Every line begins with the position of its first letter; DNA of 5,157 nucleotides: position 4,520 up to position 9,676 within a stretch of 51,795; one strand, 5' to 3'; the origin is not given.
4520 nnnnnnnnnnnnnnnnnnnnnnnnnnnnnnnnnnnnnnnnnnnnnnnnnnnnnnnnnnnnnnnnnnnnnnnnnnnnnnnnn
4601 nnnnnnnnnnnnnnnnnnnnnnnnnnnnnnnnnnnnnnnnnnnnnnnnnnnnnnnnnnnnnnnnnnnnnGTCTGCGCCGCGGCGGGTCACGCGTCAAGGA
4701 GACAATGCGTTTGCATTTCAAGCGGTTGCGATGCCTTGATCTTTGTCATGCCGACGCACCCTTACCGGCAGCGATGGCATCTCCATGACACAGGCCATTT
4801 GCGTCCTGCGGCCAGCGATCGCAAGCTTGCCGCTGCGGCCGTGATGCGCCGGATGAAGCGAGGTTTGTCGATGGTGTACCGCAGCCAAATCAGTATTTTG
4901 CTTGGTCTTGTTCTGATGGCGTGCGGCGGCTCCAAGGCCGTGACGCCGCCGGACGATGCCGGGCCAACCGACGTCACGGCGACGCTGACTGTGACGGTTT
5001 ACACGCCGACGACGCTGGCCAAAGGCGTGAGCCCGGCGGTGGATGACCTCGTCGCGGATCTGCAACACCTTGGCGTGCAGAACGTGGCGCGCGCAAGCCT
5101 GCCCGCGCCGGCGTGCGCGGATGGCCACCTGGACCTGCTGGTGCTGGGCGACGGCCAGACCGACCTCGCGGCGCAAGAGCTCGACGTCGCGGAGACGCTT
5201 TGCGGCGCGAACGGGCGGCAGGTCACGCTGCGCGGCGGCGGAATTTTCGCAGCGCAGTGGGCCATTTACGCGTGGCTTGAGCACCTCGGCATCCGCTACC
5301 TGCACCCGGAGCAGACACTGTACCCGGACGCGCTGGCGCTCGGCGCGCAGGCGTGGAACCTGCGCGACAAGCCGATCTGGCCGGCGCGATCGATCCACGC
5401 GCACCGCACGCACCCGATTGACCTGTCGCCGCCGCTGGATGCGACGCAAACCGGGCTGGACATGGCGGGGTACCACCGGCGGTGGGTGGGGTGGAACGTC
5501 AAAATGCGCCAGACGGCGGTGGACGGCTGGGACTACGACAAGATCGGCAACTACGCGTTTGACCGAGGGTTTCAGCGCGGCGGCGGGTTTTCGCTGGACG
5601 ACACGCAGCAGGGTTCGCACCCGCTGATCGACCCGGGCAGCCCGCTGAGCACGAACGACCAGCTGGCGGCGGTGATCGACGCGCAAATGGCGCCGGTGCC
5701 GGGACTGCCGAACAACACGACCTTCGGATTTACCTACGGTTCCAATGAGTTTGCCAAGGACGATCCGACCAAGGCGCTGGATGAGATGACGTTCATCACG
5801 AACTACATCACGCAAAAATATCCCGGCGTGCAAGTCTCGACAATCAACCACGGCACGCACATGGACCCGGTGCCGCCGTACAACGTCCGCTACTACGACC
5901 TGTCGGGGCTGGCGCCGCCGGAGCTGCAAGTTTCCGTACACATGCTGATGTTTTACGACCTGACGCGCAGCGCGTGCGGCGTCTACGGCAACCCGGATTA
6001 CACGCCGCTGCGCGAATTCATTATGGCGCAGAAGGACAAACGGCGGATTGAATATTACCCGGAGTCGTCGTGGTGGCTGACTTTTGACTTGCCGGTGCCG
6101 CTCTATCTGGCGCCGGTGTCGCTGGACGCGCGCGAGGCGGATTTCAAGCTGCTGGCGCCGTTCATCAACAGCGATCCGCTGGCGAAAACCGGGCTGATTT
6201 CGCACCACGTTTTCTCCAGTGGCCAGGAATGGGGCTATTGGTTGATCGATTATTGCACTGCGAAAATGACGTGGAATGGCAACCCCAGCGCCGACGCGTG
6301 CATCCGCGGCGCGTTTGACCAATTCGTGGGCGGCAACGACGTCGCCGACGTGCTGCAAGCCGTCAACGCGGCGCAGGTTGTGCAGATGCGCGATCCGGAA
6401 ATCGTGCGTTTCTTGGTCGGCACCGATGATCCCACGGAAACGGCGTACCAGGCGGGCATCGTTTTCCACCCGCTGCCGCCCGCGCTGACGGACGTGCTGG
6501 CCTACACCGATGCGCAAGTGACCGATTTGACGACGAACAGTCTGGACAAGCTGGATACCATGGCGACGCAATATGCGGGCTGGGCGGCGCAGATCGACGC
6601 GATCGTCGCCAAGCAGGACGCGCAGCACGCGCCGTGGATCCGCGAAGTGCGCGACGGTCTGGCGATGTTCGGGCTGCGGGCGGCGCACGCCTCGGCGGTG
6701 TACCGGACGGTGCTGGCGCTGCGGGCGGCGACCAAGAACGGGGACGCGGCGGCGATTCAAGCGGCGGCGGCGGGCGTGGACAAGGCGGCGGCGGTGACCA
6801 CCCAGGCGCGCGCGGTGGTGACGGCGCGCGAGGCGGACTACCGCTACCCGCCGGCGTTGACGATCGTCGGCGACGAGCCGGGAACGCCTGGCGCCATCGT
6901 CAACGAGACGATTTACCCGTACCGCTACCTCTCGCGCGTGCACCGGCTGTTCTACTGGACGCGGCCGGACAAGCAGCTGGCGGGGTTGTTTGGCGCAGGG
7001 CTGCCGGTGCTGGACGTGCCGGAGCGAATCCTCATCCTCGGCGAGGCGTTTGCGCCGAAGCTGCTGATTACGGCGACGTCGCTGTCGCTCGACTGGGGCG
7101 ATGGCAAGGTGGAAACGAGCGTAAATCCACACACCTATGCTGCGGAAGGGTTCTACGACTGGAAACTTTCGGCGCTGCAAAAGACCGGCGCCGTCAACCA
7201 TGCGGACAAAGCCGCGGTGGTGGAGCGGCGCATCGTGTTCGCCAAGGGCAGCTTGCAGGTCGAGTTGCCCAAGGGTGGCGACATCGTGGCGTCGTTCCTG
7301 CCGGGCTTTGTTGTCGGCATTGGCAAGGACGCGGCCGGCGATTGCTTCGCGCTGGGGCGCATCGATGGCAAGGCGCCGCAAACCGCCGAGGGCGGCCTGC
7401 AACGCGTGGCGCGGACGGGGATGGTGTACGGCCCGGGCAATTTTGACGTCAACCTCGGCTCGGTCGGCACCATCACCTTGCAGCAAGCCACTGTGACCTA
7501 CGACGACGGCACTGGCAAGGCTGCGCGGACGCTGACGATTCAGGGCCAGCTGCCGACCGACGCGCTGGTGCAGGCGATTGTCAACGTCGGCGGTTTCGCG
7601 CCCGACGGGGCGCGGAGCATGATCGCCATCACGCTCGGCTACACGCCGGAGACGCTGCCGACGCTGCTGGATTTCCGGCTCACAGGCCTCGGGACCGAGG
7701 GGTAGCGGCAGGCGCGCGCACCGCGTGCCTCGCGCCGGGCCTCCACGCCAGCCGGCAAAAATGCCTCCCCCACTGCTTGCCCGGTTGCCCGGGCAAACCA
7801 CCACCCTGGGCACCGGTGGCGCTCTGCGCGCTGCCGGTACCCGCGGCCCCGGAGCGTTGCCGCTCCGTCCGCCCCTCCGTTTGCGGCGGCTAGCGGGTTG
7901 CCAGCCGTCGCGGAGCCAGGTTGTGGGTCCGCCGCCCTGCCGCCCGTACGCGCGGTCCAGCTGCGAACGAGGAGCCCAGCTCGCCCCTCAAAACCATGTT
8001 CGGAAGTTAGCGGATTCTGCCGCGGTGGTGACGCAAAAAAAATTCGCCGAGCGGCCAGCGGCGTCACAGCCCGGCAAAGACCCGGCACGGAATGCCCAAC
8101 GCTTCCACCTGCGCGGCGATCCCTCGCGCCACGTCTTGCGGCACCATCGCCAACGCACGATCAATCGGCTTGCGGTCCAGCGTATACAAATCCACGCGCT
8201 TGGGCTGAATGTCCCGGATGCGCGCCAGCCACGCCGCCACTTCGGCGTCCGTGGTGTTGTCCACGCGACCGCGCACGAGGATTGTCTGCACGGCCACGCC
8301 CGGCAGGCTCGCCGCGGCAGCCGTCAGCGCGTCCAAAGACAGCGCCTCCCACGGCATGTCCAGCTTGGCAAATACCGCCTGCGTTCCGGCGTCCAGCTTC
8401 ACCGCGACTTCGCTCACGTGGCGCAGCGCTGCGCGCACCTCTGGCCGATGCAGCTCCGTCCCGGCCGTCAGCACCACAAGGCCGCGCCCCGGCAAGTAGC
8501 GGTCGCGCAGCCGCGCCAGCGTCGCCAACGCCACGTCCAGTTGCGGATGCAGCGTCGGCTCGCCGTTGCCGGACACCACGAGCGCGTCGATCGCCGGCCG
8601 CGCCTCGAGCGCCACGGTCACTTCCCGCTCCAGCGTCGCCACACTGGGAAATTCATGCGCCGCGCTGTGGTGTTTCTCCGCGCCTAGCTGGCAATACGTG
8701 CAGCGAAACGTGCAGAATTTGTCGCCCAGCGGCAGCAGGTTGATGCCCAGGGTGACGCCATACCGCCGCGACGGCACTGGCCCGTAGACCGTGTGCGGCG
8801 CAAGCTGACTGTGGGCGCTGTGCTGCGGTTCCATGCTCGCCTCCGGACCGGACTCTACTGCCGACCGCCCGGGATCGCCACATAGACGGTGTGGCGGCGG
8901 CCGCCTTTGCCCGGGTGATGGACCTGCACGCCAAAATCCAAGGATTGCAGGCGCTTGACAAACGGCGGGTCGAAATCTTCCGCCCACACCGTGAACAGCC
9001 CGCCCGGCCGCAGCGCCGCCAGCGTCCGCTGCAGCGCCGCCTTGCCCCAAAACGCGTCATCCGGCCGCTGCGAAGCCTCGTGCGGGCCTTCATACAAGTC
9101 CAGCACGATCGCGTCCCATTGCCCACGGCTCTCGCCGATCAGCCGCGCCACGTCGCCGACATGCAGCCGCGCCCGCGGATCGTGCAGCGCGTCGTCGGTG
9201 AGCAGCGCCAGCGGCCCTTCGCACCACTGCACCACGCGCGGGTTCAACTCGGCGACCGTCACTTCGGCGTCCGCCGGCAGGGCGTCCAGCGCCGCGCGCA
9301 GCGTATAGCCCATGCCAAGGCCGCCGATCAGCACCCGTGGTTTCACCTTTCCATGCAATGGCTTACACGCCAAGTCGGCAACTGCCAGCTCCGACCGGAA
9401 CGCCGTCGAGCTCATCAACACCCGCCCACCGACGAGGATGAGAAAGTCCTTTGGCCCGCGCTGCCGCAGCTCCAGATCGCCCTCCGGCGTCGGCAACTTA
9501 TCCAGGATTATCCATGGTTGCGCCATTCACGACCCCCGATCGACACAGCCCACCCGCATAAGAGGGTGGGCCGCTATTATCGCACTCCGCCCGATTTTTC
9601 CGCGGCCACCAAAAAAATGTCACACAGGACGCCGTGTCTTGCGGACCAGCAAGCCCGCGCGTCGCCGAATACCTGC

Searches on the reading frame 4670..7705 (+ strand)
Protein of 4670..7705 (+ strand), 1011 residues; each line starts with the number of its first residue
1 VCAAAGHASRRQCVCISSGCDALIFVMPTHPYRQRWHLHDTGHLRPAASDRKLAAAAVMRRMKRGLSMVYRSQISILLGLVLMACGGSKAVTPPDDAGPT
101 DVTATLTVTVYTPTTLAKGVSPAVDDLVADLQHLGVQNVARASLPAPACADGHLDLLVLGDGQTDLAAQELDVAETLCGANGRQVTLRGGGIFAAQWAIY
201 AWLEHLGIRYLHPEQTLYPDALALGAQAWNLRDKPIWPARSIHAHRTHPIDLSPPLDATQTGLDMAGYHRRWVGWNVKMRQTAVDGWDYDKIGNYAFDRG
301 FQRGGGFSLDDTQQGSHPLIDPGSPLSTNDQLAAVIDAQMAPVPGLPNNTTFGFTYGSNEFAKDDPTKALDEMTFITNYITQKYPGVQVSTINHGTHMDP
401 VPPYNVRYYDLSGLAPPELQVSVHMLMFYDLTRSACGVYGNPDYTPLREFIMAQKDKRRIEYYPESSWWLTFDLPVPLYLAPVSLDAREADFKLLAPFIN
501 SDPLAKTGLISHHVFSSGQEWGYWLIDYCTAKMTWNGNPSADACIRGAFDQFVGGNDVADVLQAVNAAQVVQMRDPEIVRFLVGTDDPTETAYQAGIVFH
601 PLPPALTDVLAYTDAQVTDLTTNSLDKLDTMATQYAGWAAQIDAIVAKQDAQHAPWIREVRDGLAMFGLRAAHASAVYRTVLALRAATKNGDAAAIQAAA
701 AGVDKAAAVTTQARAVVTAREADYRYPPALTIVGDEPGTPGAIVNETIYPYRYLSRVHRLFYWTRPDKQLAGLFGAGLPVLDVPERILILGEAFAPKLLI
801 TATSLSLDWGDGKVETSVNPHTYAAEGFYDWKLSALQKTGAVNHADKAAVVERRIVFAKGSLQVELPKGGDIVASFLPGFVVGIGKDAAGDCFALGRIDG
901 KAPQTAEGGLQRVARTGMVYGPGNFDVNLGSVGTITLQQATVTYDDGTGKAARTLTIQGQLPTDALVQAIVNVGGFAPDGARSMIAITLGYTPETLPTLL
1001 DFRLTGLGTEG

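Call 7: search_protein_families(library=pfam, proteins=[window:4670-7705:+])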
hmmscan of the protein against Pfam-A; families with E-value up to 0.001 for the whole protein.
window:4670-7705:+ (1011 aa): 1 family
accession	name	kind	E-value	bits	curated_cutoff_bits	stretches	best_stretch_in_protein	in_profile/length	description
PF18911.6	PKD_4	-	0.00084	19.8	27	0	802-848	34-81/85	PKD domain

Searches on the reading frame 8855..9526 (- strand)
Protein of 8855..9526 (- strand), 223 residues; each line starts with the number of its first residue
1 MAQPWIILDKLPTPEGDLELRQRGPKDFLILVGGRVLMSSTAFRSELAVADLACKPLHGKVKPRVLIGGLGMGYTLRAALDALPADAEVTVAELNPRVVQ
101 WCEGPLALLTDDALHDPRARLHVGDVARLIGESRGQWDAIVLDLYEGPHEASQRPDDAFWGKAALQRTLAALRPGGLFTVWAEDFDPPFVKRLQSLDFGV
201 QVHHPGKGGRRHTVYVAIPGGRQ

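Call 7: search_protein_families(library=pfam, proteins=[window:8855-9526:-])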
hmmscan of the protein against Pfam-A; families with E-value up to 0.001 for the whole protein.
window:8855-9526:- (223 aa): 1 family
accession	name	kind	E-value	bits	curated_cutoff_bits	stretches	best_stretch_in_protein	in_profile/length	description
PF01564.23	Spermine_synth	-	0.00015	21.8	22.9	1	64-184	21-134/186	Spermine/spermidine synthase domain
